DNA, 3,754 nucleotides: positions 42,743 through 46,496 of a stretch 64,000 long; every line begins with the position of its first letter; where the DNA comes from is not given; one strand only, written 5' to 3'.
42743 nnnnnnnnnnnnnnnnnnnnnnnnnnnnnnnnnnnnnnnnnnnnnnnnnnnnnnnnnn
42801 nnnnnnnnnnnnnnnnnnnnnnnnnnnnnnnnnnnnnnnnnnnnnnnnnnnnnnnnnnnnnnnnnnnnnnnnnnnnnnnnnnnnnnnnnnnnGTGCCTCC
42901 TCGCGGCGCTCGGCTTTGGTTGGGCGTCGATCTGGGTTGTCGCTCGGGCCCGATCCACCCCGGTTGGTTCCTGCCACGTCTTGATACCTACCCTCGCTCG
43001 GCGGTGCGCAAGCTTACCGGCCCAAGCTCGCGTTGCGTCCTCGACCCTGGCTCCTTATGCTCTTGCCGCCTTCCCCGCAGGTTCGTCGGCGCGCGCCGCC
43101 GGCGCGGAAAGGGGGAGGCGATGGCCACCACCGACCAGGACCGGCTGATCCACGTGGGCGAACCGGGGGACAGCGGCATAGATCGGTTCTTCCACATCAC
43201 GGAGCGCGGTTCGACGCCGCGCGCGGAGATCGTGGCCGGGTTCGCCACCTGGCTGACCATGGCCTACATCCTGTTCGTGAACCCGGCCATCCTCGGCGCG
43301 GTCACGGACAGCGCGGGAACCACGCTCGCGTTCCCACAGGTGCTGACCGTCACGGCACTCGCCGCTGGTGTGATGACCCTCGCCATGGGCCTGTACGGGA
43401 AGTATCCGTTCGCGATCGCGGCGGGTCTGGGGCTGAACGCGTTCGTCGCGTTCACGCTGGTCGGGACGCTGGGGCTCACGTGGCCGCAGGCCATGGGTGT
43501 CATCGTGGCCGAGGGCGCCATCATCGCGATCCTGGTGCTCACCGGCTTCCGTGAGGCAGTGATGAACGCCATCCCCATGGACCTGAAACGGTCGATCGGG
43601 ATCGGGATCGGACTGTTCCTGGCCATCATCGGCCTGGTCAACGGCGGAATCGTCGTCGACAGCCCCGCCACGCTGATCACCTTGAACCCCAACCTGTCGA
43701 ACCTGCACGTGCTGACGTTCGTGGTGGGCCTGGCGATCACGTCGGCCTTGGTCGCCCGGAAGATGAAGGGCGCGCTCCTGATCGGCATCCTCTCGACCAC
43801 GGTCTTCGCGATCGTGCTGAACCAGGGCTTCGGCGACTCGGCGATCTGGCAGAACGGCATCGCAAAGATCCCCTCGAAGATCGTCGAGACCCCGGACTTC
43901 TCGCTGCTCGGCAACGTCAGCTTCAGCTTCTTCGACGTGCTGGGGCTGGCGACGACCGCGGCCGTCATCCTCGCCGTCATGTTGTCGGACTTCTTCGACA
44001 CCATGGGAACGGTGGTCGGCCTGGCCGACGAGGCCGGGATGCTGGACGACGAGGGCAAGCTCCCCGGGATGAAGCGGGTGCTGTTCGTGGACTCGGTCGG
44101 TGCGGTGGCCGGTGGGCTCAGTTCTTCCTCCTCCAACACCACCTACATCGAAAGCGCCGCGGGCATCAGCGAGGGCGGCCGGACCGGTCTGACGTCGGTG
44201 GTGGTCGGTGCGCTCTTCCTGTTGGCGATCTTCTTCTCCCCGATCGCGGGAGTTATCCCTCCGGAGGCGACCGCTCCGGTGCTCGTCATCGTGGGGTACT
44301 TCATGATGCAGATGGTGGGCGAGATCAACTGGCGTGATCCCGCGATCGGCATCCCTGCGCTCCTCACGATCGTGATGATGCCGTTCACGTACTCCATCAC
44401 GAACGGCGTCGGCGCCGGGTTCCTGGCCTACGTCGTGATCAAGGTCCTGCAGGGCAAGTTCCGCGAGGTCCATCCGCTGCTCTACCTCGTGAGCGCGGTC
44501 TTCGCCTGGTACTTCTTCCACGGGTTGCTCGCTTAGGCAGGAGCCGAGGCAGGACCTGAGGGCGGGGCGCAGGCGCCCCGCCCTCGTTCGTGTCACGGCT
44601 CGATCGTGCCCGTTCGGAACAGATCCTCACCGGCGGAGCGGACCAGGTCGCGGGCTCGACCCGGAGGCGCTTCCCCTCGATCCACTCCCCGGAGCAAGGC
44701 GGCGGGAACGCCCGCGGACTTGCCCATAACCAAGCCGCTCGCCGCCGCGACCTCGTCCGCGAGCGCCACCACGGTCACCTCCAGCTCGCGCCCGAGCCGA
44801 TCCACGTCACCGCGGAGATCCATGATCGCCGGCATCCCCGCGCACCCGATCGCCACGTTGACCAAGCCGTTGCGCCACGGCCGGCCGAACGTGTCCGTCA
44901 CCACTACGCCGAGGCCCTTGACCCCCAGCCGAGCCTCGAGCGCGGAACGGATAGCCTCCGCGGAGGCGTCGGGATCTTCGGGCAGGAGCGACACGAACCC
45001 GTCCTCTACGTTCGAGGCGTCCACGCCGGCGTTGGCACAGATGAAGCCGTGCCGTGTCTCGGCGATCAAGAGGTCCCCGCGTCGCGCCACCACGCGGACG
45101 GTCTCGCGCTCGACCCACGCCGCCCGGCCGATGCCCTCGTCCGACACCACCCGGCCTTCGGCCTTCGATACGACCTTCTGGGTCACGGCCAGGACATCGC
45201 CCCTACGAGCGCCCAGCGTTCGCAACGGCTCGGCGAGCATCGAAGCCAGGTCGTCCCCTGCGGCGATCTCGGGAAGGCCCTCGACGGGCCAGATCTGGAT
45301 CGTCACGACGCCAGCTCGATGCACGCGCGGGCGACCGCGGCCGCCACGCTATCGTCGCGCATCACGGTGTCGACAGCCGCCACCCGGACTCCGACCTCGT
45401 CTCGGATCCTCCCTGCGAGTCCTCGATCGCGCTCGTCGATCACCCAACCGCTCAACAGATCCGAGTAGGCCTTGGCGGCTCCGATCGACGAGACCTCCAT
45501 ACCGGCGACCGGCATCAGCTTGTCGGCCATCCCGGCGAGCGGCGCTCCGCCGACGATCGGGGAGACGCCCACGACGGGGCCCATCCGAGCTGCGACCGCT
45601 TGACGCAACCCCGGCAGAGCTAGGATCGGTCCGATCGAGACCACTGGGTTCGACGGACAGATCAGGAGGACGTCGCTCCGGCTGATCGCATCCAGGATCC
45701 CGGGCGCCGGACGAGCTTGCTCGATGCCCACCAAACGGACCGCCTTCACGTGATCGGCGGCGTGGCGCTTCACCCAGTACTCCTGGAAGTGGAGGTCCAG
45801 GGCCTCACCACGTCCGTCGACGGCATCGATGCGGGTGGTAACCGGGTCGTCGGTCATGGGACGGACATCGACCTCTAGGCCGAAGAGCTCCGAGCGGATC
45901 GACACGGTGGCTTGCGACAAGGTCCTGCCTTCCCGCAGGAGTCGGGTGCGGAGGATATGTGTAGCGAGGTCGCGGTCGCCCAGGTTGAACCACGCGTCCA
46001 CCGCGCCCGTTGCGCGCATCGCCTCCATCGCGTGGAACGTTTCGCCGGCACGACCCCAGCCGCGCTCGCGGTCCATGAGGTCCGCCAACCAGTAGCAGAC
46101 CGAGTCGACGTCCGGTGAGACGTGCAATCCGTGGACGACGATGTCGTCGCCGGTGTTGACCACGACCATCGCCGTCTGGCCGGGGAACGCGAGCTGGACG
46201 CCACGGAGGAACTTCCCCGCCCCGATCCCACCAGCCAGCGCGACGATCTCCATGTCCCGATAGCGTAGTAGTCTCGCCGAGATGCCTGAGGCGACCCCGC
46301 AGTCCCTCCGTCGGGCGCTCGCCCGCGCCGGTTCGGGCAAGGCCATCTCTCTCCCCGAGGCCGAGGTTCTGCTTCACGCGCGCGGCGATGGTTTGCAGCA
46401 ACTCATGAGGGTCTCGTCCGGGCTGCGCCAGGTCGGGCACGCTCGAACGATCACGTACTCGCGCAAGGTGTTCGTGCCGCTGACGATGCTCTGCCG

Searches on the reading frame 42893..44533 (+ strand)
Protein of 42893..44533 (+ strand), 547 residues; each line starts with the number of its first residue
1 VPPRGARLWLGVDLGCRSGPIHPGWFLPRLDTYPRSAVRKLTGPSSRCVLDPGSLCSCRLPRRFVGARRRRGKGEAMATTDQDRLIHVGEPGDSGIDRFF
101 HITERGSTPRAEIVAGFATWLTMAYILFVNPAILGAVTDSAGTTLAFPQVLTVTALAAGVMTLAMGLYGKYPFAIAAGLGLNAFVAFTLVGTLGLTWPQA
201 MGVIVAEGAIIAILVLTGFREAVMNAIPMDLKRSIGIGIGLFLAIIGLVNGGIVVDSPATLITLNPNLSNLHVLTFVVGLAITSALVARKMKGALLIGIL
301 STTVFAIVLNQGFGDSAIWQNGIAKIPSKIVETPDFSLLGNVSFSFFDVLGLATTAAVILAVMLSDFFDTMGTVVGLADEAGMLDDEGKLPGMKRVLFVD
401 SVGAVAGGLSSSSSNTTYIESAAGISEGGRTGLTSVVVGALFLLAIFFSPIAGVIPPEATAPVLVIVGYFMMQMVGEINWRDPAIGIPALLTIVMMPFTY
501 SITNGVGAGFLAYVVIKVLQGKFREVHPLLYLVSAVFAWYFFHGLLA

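Call 25: search_protein_families(library=pfam, proteins=[window:42893-44533:+], max_evalue=0.00001)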
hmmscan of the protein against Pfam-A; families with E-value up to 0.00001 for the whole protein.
window:42893-44533:+ (547 aa): 1 family
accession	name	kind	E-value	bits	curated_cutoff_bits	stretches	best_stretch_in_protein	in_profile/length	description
PF00860.26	Xan_ur_permease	-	2.5e-28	99.3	27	1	111-503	2-384/389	Permease family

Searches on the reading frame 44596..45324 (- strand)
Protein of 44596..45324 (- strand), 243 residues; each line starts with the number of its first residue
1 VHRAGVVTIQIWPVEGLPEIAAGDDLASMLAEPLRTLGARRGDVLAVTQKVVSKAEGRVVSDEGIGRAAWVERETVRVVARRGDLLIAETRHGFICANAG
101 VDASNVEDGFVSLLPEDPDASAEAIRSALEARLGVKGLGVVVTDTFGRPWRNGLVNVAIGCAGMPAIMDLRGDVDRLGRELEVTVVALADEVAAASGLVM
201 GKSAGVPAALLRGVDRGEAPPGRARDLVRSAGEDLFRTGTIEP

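Call 25: search_protein_families(library=pfam, proteins=[window:44596-45324:-], max_evalue=0.00001)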
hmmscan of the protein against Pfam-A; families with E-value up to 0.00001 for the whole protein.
window:44596-45324:- (243 aa): 1 family
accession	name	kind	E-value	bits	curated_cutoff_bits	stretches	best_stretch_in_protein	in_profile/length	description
PF01996.21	F420_ligase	-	1.6e-57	195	25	1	17-213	4-218/218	F420-0:Gamma-glutamyl ligase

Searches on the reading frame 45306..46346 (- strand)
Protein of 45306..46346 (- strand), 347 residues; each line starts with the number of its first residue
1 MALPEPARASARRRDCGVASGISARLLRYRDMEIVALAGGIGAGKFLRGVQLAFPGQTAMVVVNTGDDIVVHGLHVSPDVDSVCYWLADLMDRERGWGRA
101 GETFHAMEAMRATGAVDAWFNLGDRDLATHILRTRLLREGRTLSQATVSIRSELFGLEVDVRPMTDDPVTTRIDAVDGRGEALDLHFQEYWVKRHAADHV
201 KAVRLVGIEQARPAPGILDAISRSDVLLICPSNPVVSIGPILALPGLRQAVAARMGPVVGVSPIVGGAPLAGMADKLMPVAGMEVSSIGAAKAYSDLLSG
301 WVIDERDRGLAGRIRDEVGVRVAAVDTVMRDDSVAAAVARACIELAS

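Call 25: search_protein_families(library=pfam, proteins=[window:45306-46346:-], max_evalue=0.00001)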
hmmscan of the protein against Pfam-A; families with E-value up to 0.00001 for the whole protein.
window:45306-46346:- (347 aa): 1 family
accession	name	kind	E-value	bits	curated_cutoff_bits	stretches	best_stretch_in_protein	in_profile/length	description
PF01933.23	CofD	-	3.1e-47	161.6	30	1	34-307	1-255/290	2-phospho-L-lactate transferase CofD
